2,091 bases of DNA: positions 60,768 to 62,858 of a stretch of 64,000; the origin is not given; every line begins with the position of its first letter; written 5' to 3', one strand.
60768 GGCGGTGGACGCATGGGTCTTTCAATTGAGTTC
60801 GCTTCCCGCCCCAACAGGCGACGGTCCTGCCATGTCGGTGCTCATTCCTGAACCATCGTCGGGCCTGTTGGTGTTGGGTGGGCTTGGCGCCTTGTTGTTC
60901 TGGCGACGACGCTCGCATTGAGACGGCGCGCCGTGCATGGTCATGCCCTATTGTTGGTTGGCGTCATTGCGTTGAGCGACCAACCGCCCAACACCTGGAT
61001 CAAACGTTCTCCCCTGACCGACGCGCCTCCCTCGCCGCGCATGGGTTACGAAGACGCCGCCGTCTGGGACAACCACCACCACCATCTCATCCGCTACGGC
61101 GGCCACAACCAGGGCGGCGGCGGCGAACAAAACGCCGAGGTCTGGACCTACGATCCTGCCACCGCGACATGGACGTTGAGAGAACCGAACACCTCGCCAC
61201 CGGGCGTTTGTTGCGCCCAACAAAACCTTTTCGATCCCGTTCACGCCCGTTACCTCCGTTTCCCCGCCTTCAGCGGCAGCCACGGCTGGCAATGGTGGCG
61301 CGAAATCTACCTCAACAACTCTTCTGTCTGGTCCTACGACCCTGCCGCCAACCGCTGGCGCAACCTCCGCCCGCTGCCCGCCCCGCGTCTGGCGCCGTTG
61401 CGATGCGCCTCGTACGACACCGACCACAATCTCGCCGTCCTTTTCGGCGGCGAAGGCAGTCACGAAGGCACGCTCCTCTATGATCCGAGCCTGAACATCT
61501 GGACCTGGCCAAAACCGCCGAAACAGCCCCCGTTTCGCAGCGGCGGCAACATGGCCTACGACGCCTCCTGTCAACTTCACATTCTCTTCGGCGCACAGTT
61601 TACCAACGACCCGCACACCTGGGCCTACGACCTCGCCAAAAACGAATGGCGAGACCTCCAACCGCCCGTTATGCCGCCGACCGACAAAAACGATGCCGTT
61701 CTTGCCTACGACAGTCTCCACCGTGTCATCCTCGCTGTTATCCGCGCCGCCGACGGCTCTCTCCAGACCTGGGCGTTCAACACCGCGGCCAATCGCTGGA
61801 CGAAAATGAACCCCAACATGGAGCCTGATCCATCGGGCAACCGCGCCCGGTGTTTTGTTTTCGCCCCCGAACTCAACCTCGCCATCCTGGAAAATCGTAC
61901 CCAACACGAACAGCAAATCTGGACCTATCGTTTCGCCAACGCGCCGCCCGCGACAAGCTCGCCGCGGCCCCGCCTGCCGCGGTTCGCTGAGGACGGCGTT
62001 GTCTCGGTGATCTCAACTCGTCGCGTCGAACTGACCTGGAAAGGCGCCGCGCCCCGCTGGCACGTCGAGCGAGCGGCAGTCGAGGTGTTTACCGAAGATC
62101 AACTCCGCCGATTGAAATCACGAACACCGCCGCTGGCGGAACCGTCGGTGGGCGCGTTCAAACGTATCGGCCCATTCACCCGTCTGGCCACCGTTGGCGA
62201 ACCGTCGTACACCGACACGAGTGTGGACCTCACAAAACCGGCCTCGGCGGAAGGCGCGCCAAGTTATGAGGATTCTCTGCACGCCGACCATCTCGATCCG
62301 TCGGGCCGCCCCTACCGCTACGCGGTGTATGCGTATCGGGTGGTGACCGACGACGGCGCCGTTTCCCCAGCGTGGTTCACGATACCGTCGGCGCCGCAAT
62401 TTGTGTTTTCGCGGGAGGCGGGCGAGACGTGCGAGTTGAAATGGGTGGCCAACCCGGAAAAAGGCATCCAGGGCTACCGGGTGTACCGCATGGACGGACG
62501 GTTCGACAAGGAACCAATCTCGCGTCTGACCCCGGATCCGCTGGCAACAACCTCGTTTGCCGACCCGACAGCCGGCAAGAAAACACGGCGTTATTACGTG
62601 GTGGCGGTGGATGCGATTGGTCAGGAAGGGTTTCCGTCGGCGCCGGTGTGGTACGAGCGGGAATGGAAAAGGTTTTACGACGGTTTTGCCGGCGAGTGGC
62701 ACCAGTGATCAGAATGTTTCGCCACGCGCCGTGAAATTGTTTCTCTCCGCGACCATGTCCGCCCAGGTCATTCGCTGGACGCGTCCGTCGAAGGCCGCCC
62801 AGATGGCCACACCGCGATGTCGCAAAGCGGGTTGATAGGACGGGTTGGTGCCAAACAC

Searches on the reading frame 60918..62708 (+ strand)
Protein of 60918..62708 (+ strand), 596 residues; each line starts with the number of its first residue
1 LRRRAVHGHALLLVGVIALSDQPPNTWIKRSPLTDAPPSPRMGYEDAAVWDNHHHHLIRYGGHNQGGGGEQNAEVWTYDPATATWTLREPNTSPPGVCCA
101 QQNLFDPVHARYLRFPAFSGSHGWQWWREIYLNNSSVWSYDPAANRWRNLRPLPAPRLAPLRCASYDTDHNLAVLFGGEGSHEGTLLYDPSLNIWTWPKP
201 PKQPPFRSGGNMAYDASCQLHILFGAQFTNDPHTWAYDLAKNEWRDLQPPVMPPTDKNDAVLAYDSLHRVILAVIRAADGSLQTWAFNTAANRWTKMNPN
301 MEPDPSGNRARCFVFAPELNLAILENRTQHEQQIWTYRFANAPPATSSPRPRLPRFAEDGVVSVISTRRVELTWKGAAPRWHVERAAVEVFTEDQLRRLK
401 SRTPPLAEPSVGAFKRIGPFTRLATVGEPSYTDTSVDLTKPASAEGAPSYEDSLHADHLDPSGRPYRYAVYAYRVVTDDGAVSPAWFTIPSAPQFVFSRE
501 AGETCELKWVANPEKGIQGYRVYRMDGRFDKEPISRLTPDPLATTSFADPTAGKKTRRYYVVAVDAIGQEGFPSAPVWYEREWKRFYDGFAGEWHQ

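Call 80: search_protein_families(library=pfam, proteins=[window:60918-62708:+], max_evalue=0.00001)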
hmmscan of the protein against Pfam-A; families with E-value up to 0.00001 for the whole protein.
window:60918-62708:+ (596 aa): 3 families
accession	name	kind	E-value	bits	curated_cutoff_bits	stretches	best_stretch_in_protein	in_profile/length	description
PF24681.1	Kelch_KLHDC2_KLHL20_DRC7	-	5.4e-17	62.3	50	2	135-314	26-210/221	KLHDC2/KLHL20/DRC7 Kelch-repeats domain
PF13415.12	Kelch_3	-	1e-11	45.1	22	0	134-157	17-40/48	Galactose oxidase, central domain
PF24981.1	Beta-prop_ATRN-LZTR1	-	1.5e-11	44.6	50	1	25-204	25-201/289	Attractin/LZTR1 beta-propeller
